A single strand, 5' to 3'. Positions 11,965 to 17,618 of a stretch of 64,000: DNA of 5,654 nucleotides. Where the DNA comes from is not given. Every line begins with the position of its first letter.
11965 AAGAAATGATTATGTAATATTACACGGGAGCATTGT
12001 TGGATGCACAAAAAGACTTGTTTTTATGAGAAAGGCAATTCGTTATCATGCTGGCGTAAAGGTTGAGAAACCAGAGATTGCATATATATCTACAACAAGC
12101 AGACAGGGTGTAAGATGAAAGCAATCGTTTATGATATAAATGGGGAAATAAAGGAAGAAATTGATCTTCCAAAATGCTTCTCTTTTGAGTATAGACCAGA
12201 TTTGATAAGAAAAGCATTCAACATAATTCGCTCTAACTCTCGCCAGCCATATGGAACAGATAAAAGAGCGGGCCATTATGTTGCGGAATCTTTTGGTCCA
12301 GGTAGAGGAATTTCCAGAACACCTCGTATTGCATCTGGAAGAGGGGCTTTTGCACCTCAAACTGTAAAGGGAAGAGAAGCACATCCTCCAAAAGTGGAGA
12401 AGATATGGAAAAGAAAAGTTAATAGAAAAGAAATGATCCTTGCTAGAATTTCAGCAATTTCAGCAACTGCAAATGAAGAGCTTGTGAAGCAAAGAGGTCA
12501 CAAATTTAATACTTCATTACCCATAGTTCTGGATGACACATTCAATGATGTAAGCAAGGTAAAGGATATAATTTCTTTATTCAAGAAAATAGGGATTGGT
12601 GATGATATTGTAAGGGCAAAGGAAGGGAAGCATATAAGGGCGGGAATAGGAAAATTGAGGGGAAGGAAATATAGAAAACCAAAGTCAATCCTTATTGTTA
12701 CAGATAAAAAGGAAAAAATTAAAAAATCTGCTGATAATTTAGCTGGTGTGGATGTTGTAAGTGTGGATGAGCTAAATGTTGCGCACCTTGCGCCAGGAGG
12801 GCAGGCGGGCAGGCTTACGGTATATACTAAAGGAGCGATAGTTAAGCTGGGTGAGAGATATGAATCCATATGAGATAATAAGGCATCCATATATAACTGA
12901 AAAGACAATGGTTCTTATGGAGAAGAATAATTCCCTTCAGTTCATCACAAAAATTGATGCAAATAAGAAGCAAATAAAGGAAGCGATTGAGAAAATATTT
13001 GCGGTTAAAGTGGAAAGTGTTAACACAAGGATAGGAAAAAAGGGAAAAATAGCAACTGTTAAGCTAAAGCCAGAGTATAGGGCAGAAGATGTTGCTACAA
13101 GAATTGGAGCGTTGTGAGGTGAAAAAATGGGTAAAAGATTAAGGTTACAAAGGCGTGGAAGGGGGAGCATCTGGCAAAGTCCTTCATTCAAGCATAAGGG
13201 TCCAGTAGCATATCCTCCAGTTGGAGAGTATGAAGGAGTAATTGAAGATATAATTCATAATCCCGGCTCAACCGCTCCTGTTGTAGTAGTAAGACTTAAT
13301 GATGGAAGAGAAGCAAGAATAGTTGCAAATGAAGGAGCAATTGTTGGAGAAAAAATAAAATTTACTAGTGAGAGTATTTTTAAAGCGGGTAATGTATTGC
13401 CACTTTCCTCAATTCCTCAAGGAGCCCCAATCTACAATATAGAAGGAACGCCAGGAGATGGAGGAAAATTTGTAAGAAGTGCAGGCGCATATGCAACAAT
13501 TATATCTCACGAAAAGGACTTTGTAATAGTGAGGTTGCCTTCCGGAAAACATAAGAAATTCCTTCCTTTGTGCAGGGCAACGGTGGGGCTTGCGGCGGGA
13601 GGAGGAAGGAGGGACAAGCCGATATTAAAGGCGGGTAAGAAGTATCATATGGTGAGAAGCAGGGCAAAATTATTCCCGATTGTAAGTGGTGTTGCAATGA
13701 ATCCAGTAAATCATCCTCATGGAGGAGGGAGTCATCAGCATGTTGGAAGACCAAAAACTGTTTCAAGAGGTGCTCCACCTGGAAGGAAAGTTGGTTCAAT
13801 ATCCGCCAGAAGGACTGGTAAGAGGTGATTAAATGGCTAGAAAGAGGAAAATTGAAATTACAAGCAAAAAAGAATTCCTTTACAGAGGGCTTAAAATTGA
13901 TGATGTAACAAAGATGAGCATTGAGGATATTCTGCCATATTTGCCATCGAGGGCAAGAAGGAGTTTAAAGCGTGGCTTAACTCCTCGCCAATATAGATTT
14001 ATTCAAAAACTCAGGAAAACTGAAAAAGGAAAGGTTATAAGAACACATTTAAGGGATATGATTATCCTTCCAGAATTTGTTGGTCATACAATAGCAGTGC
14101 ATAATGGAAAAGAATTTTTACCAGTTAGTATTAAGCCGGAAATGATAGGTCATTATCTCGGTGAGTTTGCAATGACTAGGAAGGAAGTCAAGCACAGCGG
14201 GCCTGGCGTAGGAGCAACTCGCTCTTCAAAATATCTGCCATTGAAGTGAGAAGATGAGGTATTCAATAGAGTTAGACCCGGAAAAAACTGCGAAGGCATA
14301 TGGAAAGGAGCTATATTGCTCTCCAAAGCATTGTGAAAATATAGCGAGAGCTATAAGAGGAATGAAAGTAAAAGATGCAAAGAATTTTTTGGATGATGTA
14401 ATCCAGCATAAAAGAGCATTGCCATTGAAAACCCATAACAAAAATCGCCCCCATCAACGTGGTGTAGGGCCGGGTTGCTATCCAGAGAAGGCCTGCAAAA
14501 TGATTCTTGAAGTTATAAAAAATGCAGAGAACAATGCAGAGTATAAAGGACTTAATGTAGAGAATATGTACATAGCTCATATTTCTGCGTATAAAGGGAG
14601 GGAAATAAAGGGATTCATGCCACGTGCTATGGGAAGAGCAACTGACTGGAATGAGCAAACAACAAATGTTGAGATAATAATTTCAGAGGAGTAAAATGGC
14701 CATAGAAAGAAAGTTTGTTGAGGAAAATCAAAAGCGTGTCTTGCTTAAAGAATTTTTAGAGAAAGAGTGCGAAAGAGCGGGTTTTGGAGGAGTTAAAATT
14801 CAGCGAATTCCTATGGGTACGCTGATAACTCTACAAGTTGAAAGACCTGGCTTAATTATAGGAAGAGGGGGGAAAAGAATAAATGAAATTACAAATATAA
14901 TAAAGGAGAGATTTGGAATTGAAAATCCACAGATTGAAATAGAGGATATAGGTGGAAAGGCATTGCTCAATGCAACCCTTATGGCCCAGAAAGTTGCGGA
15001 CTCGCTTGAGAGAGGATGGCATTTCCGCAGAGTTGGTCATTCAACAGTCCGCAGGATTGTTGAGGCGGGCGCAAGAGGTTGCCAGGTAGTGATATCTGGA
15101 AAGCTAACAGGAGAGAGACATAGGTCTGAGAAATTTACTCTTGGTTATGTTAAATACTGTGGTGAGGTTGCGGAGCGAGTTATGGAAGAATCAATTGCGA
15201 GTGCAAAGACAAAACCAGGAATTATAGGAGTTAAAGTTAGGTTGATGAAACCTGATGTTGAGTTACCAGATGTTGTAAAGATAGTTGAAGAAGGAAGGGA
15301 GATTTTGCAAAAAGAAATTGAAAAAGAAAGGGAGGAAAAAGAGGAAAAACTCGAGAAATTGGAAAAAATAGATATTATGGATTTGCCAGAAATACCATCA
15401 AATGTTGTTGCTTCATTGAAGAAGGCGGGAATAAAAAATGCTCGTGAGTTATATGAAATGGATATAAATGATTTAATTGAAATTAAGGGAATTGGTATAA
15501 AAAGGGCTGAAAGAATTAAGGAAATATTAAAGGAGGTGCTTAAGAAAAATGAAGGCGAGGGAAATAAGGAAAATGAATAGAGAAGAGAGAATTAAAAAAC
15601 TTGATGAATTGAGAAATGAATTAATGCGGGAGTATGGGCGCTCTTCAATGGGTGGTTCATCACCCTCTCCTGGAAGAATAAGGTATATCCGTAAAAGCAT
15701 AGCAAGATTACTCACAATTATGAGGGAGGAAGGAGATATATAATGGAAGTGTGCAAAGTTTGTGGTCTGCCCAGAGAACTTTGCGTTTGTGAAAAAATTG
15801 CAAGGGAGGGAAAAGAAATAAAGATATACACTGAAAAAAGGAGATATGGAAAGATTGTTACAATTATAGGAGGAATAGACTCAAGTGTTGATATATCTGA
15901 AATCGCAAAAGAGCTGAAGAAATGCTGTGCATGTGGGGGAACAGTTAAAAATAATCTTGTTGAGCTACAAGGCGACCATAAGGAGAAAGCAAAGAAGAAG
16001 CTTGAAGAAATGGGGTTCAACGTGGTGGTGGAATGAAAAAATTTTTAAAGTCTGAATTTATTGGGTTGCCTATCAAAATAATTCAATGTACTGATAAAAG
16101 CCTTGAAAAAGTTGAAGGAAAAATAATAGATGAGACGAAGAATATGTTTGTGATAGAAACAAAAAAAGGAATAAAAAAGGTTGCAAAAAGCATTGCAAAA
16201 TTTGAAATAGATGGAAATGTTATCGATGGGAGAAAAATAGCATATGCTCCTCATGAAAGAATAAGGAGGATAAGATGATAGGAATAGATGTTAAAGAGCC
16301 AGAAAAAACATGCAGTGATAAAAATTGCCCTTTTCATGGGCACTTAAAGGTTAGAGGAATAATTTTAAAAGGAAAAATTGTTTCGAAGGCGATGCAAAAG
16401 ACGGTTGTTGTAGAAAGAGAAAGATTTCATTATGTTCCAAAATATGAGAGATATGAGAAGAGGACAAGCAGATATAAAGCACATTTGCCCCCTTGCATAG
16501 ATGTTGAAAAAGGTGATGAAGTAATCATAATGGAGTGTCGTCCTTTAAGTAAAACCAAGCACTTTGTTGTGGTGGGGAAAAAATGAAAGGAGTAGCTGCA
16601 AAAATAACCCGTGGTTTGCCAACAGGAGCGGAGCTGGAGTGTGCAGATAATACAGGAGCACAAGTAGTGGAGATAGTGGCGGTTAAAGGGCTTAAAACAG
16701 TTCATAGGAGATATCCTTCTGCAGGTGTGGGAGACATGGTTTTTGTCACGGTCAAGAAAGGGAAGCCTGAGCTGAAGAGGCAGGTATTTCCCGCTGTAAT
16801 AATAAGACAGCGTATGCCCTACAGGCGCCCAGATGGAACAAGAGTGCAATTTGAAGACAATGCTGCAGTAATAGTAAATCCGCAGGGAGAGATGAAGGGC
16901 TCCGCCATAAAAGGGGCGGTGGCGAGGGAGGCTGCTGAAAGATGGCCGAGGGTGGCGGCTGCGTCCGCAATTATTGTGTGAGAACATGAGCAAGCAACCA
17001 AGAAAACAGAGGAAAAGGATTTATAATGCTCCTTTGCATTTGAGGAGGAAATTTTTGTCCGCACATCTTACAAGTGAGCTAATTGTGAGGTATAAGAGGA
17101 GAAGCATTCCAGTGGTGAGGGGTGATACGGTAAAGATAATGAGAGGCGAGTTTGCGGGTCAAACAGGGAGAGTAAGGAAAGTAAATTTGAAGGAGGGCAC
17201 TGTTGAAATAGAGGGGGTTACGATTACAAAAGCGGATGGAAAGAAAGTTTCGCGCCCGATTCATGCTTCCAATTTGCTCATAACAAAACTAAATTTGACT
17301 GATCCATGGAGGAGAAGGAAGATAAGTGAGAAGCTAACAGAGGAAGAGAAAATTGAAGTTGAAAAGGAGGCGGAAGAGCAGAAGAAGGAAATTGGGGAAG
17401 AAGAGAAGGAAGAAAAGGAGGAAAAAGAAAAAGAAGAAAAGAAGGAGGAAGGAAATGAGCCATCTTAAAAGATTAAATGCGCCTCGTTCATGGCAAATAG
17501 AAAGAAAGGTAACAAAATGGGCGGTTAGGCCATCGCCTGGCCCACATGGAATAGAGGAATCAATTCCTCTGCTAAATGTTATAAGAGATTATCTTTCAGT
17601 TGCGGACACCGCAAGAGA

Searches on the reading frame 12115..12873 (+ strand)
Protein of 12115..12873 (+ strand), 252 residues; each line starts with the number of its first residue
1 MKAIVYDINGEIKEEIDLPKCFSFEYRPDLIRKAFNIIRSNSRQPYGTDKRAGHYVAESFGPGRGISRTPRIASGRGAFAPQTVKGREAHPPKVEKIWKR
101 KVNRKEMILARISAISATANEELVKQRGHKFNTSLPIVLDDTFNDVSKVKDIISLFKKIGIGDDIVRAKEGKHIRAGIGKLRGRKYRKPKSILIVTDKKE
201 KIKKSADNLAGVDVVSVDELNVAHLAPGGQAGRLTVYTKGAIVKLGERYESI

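Call 82: search_protein_families(library=pfam, proteins=[window:12115-12873:+], max_evalue=0.0001)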
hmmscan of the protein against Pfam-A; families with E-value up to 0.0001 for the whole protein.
window:12115-12873:+ (252 aa): 1 family
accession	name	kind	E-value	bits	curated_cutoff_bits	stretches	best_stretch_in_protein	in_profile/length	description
PF00573.27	Ribosomal_L4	-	1.9e-41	142.2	25.8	1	16-248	1-190/190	Ribosomal protein L4/L1 family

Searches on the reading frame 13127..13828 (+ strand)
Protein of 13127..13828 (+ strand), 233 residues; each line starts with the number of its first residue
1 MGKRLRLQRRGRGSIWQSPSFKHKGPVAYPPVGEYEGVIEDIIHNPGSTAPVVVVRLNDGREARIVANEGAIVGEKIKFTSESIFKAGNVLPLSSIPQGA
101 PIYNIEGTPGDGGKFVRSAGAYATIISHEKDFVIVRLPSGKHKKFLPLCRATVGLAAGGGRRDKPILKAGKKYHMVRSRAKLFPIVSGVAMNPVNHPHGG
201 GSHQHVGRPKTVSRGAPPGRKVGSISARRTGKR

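Call 82: search_protein_families(library=pfam, proteins=[window:13127-13828:+], max_evalue=0.0001)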
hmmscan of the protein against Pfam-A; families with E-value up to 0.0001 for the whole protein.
window:13127-13828:+ (233 aa): 1 family
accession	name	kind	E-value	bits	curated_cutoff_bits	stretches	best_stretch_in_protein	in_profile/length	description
PF03947.24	Ribosomal_L2_C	-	1.7e-45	154.6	33.7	1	86-213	1-123/126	Ribosomal Proteins L2, C-terminal domain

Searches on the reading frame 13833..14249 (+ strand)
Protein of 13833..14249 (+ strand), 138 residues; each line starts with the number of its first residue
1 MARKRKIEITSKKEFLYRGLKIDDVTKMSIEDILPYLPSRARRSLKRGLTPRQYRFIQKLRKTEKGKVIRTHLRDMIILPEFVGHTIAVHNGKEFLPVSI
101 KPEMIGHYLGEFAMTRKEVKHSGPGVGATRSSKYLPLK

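Call 82: search_protein_families(library=pfam, proteins=[window:13833-14249:+], max_evalue=0.0001)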
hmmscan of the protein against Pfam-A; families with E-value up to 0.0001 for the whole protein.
window:13833-14249:+ (138 aa): 1 family
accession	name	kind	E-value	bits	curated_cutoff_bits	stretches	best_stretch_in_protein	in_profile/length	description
PF00203.26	Ribosomal_S19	-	2.9e-34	117.2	27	1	43-121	1-81/81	Ribosomal protein S19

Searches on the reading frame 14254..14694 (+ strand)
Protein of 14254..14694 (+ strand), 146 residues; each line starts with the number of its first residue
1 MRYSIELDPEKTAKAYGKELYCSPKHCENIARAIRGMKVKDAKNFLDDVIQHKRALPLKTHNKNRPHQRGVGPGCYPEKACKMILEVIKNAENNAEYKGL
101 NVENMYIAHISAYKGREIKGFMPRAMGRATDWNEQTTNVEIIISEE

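Call 82: search_protein_families(library=pfam, proteins=[window:14254-14694:+], max_evalue=0.0001)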
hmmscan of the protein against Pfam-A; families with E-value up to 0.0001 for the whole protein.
window:14254-14694:+ (146 aa): 1 family
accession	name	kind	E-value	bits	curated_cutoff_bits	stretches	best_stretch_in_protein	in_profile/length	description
PF00237.24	Ribosomal_L22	-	4.2e-30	104.4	28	1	15-143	1-103/104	Ribosomal protein L22p/L17e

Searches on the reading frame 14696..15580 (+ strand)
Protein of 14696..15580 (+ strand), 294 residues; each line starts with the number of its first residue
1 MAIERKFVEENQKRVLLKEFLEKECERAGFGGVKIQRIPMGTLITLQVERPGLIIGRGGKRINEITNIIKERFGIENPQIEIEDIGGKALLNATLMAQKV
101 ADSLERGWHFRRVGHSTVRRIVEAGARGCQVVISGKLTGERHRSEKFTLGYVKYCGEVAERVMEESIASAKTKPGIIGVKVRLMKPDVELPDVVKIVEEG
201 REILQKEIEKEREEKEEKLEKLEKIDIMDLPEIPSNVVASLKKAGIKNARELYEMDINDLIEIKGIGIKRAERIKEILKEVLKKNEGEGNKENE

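Call 82: search_protein_families(library=pfam, proteins=[window:14696-15580:+], max_evalue=0.0001)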
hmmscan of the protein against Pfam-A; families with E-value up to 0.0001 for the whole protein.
window:14696-15580:+ (294 aa): 4 families
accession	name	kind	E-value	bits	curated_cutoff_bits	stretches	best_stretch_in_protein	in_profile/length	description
PF00189.25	Ribosomal_S3_C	-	3.8e-24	85.5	34.1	1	100-182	1-82/83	Ribosomal protein S3, C-terminal domain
PF07650.23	KH_2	-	8.3e-13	48.4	22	1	17-83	2-69/78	KH domain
PF14520.12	HHH_5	-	1.4e-08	35.5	27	1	235-280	12-57/57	Helix-hairpin-helix domain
PF03118.21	RNA_pol_A_CTD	-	8.2e-07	29.1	23.8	1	214-280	2-67/67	Bacterial RNA polymerase, alpha chain C terminal domain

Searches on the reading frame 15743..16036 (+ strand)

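Call 83: search_protein_families(library=pfam, proteins=[window:15743-16036:+], max_evalue=0.0001)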
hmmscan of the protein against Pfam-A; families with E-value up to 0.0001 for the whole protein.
window:15743-16036:+ (97 aa): 1 family
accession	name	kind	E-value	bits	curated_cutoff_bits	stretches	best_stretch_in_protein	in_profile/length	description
PF01253.27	SUI1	-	2.7e-20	73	25.5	1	24-92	3-76/77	Translation initiation factor SUI1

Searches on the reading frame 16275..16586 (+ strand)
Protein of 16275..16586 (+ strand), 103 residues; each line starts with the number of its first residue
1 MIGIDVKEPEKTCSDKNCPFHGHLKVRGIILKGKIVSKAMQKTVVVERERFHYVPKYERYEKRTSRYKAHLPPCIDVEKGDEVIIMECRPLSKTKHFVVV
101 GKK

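Call 83: search_protein_families(library=pfam, proteins=[window:16275-16586:+], max_evalue=0.0001)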
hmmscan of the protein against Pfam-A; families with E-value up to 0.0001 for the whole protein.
window:16275-16586:+ (103 aa): 1 family
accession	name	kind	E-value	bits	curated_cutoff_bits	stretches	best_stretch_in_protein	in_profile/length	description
PF00366.26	Ribosomal_S17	-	1.2e-30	105.8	25.9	1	33-100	1-67/68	Ribosomal protein S17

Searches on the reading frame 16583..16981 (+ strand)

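Call 83: search_protein_families(library=pfam, proteins=[window:16583-16981:+], max_evalue=0.0001)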
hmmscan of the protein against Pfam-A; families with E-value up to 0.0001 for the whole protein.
window:16583-16981:+ (132 aa): 1 family
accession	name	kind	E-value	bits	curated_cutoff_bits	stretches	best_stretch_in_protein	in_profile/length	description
PF00238.24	Ribosomal_L14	-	3.9e-39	133.8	23.6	1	14-131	4-121/122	Ribosomal protein L14p/L23e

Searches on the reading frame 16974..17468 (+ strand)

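Call 83: search_protein_families(library=pfam, proteins=[window:16974-17468:+], max_evalue=0.0001)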
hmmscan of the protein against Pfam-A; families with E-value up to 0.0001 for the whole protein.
window:16974-17468:+ (164 aa): 2 families
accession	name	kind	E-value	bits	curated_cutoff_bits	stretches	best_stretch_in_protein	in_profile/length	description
PF16906.11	Ribosomal_L26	-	1.9e-28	99.2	28.8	1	6-120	1-82/82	Ribosomal proteins L26 eukaryotic, L24P archaeal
PF00467.35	KOW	-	5.3e-08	32.8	22.3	1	49-80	1-32/32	KOW motif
